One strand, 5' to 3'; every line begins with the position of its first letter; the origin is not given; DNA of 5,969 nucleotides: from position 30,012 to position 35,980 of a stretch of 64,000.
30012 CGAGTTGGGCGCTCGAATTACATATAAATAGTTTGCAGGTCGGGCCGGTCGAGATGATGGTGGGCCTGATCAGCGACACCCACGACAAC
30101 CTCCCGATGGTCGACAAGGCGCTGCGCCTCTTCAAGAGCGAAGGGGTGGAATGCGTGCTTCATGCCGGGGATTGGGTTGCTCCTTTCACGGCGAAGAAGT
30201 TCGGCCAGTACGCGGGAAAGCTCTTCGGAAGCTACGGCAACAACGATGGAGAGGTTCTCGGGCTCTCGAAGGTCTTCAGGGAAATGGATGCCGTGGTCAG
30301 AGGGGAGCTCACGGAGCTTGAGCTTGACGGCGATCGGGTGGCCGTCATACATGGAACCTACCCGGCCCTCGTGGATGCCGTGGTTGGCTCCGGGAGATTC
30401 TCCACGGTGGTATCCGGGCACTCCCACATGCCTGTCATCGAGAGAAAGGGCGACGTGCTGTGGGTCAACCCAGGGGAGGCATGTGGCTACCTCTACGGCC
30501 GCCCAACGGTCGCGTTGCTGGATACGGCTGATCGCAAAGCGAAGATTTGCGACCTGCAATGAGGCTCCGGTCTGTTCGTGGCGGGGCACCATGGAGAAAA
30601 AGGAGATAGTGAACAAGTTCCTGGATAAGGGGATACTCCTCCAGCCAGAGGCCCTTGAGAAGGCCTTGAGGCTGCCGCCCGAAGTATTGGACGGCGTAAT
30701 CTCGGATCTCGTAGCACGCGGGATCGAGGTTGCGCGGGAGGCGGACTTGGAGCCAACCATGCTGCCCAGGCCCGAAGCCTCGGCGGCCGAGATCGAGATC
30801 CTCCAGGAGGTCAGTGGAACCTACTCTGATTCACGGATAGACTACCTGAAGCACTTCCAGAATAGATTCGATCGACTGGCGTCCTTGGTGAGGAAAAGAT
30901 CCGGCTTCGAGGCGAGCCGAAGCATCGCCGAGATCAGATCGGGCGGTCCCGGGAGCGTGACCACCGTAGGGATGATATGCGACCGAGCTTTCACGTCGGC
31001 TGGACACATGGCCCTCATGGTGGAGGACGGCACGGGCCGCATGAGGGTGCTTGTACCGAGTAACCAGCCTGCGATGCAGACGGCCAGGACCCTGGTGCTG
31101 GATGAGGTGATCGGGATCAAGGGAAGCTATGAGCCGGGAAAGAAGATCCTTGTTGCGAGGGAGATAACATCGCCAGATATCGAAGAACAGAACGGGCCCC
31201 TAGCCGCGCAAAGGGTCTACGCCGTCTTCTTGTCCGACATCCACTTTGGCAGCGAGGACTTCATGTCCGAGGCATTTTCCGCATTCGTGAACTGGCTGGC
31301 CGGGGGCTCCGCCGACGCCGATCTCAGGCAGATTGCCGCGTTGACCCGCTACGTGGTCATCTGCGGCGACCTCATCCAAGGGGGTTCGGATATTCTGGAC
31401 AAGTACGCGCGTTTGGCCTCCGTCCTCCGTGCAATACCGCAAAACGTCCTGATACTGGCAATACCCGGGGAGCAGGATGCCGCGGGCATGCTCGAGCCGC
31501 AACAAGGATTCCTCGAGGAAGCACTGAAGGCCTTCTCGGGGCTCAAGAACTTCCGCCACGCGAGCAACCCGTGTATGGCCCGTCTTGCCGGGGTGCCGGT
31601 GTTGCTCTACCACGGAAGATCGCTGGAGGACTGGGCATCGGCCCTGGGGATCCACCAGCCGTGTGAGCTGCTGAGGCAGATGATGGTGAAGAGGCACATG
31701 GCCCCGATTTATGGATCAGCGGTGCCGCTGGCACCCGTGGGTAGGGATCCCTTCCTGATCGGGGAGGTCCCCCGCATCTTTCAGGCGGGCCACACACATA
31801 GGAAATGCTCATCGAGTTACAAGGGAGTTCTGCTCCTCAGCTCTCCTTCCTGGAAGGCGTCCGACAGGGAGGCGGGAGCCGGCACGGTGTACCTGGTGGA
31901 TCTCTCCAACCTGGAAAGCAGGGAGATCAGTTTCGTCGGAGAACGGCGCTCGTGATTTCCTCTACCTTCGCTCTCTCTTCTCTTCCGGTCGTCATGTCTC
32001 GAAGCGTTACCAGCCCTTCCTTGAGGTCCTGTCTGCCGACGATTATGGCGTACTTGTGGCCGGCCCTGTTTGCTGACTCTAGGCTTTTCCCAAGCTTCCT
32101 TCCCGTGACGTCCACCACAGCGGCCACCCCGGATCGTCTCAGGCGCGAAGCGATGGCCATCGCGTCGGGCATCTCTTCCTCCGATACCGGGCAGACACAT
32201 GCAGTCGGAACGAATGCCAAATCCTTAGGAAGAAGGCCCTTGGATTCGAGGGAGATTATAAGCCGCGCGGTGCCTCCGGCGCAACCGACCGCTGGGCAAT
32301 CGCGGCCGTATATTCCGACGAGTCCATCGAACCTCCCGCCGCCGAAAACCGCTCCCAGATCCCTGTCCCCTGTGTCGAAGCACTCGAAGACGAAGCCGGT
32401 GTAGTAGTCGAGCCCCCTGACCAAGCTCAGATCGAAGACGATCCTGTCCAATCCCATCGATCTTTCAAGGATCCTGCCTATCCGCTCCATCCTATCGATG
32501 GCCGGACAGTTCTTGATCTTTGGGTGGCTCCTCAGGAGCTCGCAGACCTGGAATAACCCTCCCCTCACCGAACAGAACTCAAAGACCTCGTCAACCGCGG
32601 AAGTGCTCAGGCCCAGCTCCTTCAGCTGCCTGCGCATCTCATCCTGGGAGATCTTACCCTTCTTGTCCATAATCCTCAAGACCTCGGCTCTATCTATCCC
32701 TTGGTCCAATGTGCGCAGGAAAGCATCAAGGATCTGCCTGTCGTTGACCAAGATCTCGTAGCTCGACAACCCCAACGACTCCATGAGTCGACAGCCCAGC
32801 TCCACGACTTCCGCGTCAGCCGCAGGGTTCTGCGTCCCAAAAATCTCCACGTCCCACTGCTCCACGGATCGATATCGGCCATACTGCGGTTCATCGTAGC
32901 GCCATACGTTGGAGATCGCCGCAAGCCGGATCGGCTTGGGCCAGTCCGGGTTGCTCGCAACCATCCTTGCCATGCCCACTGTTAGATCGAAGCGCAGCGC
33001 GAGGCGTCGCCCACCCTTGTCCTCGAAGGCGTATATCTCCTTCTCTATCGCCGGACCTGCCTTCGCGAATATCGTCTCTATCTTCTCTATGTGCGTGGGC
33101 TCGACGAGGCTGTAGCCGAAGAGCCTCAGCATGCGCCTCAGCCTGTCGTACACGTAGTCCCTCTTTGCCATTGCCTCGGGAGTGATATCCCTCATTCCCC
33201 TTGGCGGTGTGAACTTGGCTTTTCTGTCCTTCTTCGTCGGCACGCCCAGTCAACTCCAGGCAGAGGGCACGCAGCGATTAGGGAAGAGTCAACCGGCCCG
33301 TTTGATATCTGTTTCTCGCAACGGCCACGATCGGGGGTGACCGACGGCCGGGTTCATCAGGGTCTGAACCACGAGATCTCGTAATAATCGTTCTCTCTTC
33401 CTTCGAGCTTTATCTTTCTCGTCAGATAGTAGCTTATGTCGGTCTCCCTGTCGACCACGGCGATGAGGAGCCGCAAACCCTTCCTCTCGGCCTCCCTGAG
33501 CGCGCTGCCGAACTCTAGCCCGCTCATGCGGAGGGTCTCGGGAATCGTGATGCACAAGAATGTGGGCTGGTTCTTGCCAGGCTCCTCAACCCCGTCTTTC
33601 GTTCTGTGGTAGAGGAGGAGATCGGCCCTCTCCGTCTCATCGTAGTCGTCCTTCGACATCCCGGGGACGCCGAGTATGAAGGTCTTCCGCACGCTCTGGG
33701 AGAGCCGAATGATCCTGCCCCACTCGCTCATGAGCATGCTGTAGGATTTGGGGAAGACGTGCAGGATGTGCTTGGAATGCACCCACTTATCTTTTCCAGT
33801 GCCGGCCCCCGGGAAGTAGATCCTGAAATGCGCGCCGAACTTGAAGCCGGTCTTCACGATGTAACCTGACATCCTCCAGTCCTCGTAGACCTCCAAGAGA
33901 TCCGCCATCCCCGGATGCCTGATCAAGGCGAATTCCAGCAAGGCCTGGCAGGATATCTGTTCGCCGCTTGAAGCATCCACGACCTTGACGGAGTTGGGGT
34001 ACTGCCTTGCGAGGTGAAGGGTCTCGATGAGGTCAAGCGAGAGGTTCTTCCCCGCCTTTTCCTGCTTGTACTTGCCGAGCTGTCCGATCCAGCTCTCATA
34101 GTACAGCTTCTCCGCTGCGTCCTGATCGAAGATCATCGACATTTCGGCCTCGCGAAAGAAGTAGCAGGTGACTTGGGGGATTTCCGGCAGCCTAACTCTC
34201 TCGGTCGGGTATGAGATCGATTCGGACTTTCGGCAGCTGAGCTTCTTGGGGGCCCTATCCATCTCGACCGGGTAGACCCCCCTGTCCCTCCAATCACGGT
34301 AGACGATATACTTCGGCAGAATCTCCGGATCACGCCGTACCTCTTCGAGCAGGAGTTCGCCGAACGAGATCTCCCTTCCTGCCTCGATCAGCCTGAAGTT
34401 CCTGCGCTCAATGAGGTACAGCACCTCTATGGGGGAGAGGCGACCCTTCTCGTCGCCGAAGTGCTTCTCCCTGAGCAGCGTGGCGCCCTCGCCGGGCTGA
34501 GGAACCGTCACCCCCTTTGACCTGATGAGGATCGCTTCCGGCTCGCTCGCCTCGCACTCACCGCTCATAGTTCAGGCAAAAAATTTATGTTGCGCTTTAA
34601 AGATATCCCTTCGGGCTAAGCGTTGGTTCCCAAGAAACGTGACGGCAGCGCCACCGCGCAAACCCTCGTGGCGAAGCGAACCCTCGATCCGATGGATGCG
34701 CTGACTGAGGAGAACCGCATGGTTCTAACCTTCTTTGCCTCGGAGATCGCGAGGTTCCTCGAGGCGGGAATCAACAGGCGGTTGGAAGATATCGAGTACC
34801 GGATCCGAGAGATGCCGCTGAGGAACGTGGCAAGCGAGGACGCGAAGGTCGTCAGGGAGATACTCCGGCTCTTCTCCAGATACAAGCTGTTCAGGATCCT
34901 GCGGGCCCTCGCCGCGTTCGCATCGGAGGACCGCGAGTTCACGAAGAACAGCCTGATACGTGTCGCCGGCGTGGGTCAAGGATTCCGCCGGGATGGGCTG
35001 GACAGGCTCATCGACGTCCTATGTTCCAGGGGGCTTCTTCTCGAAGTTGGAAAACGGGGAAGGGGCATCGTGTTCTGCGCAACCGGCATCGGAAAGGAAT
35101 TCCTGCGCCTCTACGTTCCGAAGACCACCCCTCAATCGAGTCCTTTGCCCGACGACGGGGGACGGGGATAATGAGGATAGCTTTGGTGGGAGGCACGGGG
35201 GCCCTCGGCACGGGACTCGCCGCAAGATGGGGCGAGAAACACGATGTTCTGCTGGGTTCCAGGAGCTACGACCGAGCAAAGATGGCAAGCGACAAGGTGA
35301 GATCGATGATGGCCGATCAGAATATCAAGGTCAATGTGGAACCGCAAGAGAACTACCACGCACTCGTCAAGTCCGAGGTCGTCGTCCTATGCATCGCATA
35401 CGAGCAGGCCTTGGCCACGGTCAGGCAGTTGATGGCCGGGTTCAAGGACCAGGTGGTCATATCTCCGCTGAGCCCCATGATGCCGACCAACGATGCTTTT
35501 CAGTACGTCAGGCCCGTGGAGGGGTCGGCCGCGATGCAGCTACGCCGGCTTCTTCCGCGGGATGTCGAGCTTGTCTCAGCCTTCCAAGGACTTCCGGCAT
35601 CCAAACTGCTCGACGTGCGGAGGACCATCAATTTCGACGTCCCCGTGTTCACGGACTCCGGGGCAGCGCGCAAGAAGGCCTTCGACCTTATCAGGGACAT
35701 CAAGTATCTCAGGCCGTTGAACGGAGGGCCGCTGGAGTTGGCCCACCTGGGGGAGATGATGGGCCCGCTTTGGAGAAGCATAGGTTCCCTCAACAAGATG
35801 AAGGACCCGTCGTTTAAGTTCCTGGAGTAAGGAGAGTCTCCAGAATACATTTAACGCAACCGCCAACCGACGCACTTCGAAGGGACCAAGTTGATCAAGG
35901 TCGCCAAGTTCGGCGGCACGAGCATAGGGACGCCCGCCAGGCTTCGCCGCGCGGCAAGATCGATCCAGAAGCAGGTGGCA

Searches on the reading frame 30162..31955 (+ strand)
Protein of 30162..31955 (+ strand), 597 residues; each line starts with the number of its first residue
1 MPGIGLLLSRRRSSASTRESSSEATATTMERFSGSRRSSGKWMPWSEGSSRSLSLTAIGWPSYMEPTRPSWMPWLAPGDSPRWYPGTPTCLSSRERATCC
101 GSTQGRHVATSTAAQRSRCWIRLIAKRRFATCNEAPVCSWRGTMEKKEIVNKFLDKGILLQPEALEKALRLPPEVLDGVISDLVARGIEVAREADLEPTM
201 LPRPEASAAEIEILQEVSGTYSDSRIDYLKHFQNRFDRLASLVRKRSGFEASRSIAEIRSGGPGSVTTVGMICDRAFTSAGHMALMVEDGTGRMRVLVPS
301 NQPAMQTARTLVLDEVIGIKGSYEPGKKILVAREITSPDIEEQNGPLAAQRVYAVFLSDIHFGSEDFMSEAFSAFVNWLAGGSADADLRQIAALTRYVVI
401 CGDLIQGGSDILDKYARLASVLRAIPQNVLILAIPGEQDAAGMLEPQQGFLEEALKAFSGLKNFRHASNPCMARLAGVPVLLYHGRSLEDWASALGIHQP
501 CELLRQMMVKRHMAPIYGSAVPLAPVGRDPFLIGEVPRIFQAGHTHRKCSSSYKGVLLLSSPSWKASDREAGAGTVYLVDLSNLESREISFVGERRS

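Call 16: search_protein_families(library=pfam, proteins=[window:30162-31955:+], max_evalue=0.001)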
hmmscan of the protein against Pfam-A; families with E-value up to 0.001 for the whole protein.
window:30162-31955:+ (597 aa): 2 families
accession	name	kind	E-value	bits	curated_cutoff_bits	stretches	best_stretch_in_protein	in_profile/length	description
PF04042.21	DNA_pol_E_B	-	1.5e-10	41.3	29.1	1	412-548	63-207/210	DNA polymerase alpha/epsilon subunit B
PF00149.33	Metallophos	-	0.00014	22.8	21.5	1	355-547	4-190/191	Calcineurin-like phosphoesterase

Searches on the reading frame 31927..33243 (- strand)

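Call 16: search_protein_families(library=pfam, proteins=[window:31927-33243:-], max_evalue=0.001)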
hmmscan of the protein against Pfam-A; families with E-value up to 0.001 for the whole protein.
window:31927-33243:- (438 aa): 3 families
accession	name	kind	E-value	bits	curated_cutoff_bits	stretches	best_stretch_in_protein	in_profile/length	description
PF13393.11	tRNA-synt_His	-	4.7e-52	177.6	25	1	16-322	1-302/308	Histidyl-tRNA synthetase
PF03129.25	HGTP_anticodon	-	2.2e-17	63.4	21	1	348-435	2-92/94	Anticodon binding domain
PF00587.30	tRNA-synt_2b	-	3.9e-07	30.7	29.3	1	71-167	1-104/179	tRNA synthetase class II core domain (G, H, P, S and T)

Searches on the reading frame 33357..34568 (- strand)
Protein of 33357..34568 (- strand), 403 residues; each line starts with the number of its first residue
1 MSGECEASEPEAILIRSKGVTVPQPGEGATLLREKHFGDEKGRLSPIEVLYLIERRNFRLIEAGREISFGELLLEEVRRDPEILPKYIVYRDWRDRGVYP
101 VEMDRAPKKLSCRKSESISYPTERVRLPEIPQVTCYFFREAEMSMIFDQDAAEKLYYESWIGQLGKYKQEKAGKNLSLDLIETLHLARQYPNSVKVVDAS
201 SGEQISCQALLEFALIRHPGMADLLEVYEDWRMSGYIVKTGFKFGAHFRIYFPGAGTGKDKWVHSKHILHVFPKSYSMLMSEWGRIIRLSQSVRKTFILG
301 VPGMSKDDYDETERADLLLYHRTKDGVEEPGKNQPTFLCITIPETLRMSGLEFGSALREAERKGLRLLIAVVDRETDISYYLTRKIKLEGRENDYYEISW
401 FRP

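Call 16: search_protein_families(library=pfam, proteins=[window:33357-34568:-], max_evalue=0.001)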
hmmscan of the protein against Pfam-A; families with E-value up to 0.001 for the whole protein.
window:33357-34568:- (403 aa): 2 families
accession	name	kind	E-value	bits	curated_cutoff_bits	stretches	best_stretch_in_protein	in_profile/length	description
PF01974.23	tRNA_int_endo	-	2.3e-25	88.9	27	1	225-302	5-77/85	tRNA intron endonuclease, catalytic C-terminal domain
PF02778.19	tRNA_int_endo_N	-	4.7e-10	39.3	21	1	145-206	11-62/67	tRNA intron endonuclease, N-terminal domain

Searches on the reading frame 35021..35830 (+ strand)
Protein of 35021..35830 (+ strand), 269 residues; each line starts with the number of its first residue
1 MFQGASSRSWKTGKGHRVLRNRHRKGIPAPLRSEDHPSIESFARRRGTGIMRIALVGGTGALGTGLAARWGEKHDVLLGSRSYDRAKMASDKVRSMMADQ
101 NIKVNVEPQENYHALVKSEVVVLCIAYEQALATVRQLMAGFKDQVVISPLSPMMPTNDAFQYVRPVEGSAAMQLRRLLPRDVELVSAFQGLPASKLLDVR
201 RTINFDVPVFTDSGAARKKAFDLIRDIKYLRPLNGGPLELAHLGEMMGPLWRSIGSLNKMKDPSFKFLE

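Call 50: search_protein_families(library=pfam, proteins=[window:35021-35830:+], max_evalue=0.0001)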
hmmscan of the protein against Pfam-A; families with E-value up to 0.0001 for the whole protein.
window:35021-35830:+ (269 aa): 1 family
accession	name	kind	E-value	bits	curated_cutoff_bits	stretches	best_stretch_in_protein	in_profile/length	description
PF03807.23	F420_oxidored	-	1.7e-10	41.8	21.6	1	52-151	1-93/94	NADP oxidoreductase coenzyme F420-dependent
